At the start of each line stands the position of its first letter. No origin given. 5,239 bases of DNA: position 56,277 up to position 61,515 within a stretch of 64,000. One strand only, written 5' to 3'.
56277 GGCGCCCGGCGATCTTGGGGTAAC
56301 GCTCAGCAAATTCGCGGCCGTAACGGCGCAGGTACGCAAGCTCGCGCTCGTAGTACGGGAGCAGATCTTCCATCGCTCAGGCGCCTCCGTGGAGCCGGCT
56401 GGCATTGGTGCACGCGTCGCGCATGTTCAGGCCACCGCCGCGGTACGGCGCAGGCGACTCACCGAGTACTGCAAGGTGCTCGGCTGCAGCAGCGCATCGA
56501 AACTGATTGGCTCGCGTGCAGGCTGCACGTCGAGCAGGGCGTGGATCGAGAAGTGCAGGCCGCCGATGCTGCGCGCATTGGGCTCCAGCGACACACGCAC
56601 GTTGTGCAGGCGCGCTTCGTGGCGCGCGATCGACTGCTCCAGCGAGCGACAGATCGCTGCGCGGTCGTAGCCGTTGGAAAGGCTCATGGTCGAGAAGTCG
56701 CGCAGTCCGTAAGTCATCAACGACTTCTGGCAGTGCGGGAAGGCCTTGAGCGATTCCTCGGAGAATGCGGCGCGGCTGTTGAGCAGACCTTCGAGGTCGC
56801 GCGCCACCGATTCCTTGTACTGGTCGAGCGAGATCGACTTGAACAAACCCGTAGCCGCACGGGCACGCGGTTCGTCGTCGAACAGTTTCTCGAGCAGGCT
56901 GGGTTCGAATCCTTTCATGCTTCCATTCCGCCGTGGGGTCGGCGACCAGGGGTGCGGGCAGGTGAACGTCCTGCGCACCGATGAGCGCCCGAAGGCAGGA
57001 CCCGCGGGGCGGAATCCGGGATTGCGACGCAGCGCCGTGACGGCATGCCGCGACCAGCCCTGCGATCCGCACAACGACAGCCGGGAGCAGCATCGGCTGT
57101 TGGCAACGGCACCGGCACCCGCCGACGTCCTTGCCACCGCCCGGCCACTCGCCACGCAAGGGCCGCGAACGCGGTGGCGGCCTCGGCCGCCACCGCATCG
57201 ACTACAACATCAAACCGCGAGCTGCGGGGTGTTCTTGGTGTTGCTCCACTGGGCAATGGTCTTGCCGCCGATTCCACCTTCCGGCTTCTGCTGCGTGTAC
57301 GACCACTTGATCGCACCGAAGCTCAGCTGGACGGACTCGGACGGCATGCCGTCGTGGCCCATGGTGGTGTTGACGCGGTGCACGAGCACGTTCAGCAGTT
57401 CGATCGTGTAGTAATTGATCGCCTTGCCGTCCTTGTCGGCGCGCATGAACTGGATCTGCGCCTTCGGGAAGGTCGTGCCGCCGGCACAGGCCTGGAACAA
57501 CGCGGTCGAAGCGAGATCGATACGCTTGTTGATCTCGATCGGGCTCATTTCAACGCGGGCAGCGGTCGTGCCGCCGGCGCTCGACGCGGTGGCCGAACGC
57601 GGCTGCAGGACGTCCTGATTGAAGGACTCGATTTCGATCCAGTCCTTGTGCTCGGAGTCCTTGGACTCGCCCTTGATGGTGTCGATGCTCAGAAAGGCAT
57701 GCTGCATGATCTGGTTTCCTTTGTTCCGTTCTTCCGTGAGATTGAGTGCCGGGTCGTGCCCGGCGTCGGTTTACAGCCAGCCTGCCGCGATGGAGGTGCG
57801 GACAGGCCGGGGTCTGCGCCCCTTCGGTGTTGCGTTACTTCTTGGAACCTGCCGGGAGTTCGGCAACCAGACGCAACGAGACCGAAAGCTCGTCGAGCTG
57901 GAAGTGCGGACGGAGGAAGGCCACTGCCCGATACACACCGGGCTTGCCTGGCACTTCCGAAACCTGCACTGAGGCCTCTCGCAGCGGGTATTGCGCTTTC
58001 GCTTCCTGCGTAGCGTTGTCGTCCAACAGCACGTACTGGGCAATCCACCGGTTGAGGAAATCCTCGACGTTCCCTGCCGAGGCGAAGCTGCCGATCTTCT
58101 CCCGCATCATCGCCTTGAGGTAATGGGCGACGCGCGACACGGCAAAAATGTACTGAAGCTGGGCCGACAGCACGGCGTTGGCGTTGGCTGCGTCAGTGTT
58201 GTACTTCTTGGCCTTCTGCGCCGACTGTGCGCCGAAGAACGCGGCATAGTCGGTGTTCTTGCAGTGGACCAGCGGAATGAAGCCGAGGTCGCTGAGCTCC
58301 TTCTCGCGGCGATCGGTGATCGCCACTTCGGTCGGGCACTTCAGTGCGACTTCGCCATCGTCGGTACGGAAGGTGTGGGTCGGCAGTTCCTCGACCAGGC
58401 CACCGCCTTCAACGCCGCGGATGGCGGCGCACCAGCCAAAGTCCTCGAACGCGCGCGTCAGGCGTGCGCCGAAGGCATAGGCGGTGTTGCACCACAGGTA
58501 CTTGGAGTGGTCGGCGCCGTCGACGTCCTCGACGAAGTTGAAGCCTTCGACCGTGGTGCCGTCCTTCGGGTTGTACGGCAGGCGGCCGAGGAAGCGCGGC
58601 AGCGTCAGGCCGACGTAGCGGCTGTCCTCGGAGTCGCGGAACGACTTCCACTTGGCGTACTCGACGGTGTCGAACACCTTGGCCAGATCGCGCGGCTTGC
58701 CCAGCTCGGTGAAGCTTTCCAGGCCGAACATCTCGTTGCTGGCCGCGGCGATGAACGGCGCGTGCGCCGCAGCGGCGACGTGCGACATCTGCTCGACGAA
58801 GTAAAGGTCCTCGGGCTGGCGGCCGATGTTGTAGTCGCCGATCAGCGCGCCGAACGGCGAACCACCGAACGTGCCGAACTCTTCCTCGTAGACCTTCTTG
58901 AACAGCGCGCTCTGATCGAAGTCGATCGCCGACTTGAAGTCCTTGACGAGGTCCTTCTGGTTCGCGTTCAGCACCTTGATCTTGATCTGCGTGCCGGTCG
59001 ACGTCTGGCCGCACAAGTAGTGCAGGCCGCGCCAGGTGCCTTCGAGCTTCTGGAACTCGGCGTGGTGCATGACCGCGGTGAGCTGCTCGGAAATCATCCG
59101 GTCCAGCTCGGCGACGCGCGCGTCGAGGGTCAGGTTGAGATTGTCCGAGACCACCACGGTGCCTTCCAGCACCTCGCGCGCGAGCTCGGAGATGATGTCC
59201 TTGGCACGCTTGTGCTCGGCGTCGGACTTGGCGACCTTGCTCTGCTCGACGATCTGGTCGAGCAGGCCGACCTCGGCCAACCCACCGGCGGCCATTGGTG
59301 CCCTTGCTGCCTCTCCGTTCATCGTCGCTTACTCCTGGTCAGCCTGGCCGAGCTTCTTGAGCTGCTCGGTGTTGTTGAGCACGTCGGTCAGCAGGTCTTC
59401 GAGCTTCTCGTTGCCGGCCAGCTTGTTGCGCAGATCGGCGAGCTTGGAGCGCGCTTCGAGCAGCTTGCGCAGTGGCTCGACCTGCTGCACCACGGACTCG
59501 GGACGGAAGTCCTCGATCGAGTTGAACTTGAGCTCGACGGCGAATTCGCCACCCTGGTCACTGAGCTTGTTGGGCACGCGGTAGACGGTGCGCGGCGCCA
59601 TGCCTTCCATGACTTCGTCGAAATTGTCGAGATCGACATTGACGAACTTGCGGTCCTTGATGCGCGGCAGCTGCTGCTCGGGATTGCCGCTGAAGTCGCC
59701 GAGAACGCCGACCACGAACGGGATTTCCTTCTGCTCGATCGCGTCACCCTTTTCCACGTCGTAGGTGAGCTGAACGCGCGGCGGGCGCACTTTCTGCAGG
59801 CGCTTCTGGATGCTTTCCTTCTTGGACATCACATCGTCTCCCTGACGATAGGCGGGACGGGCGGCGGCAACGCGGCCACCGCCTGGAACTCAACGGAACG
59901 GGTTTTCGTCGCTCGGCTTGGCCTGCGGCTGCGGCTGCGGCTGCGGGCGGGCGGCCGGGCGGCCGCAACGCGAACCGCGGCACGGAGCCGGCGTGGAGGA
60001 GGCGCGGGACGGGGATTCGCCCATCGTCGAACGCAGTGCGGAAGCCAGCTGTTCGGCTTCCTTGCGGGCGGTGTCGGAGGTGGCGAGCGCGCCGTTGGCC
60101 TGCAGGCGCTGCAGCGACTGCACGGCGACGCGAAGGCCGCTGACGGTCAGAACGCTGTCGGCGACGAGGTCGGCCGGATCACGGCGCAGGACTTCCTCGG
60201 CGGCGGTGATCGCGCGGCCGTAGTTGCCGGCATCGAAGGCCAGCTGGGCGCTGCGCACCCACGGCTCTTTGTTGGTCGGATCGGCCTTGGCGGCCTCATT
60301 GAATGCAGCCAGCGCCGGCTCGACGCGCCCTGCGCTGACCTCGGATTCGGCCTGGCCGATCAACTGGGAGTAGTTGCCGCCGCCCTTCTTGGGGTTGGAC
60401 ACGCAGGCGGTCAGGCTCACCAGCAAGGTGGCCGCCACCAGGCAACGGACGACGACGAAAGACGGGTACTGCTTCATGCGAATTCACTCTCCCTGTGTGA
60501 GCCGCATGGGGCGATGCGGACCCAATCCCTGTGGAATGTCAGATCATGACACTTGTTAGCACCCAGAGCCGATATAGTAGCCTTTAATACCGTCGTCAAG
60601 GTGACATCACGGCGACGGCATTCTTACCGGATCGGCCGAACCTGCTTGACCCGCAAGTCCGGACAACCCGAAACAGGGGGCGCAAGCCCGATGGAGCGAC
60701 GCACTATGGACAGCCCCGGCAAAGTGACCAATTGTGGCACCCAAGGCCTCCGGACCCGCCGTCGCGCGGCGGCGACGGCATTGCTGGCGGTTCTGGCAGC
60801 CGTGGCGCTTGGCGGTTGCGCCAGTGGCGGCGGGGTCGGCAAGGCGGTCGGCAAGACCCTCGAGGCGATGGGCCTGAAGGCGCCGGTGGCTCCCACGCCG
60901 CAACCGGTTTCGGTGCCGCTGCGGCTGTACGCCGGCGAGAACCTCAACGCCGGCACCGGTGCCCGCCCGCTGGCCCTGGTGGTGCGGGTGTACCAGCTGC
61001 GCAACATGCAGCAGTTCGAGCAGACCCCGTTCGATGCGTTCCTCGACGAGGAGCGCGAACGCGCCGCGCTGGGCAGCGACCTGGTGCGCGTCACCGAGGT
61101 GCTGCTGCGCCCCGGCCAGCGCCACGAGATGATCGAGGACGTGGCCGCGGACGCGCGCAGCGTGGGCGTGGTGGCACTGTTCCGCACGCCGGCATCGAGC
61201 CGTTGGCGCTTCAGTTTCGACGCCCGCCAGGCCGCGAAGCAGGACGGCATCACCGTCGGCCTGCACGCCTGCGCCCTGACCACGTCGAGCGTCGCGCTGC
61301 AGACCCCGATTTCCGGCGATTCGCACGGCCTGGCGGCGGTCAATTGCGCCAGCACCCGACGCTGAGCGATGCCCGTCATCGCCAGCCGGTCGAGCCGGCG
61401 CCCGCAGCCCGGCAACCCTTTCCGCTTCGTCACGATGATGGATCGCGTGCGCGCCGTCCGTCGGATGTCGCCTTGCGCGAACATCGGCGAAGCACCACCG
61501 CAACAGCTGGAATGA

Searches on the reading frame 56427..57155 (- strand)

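Call 9: search_protein_families(library=pfam, proteins=[window:56427-57155:-], max_evalue=0.001)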
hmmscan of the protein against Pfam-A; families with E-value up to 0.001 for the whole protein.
window:56427-57155:- (242 aa): 1 family
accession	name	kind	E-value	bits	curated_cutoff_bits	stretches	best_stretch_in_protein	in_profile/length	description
PF04965.19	GPW_gp25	-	3.1e-19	69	27.2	1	112-212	2-95/96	Baseplate wedge protein gp25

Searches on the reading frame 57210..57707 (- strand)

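Call 9: search_protein_families(library=pfam, proteins=[window:57210-57707:-], max_evalue=0.001)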
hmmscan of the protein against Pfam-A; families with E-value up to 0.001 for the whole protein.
window:57210-57707:- (165 aa): 1 family
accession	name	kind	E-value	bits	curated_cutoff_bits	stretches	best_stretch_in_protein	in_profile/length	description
PF05638.18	T6SS_HCP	-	9.2e-41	139.6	23.5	1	5-137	1-129/129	Type VI secretion system effector, Hcp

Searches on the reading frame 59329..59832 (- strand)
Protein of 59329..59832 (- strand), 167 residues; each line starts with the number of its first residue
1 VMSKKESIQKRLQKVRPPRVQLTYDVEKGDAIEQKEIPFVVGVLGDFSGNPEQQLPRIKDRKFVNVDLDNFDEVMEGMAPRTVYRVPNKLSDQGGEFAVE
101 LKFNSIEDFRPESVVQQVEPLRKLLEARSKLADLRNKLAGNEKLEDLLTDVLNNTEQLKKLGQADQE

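Call 9: search_protein_families(library=pfam, proteins=[window:59329-59832:-], max_evalue=0.001)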
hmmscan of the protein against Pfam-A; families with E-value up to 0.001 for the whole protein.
window:59329-59832:- (167 aa): 1 family
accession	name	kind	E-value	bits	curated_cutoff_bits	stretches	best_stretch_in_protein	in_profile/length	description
PF05591.17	T6SS_VipA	-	2.6e-61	206.4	24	1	13-163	2-152/155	Type VI secretion system, VipA, VC_A0107 or Hcp2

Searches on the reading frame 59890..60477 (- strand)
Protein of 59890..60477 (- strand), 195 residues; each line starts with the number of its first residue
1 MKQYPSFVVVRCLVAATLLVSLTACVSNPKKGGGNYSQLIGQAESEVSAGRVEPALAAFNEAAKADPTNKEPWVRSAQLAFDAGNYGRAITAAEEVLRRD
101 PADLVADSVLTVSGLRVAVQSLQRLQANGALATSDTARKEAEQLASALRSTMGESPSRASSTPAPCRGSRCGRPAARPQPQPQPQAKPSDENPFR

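Call 9: search_protein_families(library=pfam, proteins=[window:59890-60477:-], max_evalue=0.001)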
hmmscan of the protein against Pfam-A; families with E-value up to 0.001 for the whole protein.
window:59890-60477:- (195 aa): 6 families
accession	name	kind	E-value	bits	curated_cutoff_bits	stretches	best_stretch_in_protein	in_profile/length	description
PF07719.23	TPR_2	-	1.7e-07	31.3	27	0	73-102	4-33/34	Tetratricopeptide repeat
PF13428.12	TPR_14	-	3.3e-07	30.8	23.5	0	43-79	8-44/44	Tetratricopeptide repeat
PF14559.12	TPR_19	-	1.2e-06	29.2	25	1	48-103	3-58/68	Tetratricopeptide repeat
PF13432.12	TPR_16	-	1.8e-06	28.7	32.7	1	42-103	3-64/65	Tetratricopeptide repeat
PF13181.12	TPR_8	-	0.00015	22.1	25.7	0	73-102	4-33/34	Tetratricopeptide repeat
PF00515.34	TPR_1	-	0.00034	20.8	27.8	0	73-101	4-32/34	Tetratricopeptide repeat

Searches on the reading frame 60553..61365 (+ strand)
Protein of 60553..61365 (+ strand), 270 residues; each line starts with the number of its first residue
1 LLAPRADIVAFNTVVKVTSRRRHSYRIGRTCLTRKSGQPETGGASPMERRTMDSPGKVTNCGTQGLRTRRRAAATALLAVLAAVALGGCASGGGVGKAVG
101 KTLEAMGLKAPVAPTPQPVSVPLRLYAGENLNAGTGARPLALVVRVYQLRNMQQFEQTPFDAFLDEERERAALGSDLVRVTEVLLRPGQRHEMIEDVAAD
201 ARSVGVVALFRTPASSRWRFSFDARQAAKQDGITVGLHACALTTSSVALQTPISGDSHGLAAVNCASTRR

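Call 9: search_protein_families(library=pfam, proteins=[window:60553-61365:+], max_evalue=0.001)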
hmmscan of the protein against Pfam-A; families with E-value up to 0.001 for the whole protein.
window:60553-61365:+ (270 aa): 1 family
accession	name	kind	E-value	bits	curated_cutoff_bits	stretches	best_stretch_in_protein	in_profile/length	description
PF12790.13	T6SS-SciN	-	7.5e-29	100.4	27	1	121-240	3-120/120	Type VI secretion lipoprotein, VasD, EvfM, TssJ, VC_A0113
